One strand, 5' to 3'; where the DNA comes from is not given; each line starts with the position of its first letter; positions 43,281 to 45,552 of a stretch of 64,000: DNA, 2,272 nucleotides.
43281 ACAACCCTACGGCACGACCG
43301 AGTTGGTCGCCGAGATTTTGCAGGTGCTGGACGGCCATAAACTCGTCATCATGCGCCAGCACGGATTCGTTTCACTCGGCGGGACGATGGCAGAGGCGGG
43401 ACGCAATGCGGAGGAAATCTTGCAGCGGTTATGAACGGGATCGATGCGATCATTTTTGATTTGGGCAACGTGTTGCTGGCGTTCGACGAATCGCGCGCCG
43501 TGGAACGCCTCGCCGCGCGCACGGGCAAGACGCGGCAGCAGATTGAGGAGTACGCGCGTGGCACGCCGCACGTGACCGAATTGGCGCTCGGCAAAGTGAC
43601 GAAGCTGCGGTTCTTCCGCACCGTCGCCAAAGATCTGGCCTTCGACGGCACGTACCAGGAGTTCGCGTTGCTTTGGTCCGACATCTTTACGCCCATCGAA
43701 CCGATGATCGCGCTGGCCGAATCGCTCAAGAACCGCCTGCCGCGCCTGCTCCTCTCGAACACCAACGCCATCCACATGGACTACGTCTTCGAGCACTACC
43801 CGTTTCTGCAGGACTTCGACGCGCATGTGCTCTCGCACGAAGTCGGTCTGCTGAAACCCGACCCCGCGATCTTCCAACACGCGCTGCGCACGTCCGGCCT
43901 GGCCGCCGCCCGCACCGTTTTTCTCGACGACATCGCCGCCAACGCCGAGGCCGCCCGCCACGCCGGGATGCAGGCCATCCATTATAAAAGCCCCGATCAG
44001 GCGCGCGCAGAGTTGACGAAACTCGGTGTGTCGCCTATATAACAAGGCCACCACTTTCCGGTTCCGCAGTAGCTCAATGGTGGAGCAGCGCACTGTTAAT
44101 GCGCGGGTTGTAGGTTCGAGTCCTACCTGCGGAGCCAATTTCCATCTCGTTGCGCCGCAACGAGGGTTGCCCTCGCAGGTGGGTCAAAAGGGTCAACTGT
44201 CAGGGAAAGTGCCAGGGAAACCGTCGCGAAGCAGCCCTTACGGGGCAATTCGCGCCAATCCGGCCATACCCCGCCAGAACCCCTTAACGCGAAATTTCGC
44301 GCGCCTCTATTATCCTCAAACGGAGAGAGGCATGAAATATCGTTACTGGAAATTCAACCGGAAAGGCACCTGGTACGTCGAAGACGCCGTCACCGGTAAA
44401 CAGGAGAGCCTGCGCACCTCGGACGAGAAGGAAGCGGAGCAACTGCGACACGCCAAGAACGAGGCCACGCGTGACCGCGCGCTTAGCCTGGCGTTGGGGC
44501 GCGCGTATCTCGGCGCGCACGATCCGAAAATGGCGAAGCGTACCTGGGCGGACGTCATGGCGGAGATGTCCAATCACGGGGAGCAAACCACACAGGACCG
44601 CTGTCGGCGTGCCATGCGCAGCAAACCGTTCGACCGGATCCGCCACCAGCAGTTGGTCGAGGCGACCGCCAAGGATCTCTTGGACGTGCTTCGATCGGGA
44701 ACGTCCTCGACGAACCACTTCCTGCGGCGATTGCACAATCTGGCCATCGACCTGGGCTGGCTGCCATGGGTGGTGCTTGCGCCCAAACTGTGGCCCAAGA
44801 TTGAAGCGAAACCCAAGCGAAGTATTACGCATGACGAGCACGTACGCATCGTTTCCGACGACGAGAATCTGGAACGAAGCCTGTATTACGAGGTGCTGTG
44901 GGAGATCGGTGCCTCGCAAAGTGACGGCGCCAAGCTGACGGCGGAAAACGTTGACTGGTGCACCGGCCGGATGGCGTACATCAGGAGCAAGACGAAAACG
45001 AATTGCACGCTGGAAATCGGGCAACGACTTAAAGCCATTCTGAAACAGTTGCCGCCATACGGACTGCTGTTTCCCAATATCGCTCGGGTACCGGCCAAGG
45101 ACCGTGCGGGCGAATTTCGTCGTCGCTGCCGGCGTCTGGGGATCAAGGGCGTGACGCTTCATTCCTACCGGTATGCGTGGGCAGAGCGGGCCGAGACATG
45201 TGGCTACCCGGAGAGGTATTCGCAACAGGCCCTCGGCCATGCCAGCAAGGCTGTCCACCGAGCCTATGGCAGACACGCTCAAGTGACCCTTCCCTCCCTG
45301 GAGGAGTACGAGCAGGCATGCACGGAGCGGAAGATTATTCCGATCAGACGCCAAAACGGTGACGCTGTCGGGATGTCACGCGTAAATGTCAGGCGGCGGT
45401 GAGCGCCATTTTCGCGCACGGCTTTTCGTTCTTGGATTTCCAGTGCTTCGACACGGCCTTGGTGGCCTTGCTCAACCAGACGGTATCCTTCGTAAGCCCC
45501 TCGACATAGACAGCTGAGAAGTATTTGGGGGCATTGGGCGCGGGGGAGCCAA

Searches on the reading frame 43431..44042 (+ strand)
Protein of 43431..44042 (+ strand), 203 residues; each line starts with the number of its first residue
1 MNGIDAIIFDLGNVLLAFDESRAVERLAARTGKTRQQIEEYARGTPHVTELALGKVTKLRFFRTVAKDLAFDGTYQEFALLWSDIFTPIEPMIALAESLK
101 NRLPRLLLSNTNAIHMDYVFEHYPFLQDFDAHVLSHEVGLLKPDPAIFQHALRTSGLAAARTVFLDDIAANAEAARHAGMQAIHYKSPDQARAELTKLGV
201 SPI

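Call 19: search_protein_families(library=pfam, proteins=[window:43431-44042:+])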
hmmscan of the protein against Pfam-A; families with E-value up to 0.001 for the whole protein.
window:43431-44042:+ (203 aa): 3 families
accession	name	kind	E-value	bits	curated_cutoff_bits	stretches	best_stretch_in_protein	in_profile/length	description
PF00702.32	Hydrolase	-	7.6e-16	59.5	26.4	1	4-179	1-191/191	haloacid dehalogenase-like hydrolase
PF13419.12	HAD_2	-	4.6e-08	33.8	23.8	1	84-183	76-176/178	Haloacid dehalogenase-like hydrolase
PF13242.12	Hydrolase_like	-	6.5e-05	23.2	22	1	142-197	4-60/75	HAD-hyrolase-like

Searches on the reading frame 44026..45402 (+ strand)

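Call 19: search_protein_families(library=pfam, proteins=[window:44026-45402:+])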
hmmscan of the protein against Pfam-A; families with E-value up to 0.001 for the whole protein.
window:44026-45402:+ (458 aa): 1 family
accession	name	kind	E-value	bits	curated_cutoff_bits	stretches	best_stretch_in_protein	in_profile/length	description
PF00589.27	Phage_integrase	-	1.3e-07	32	27.1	1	266-418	2-169/172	Phage integrase family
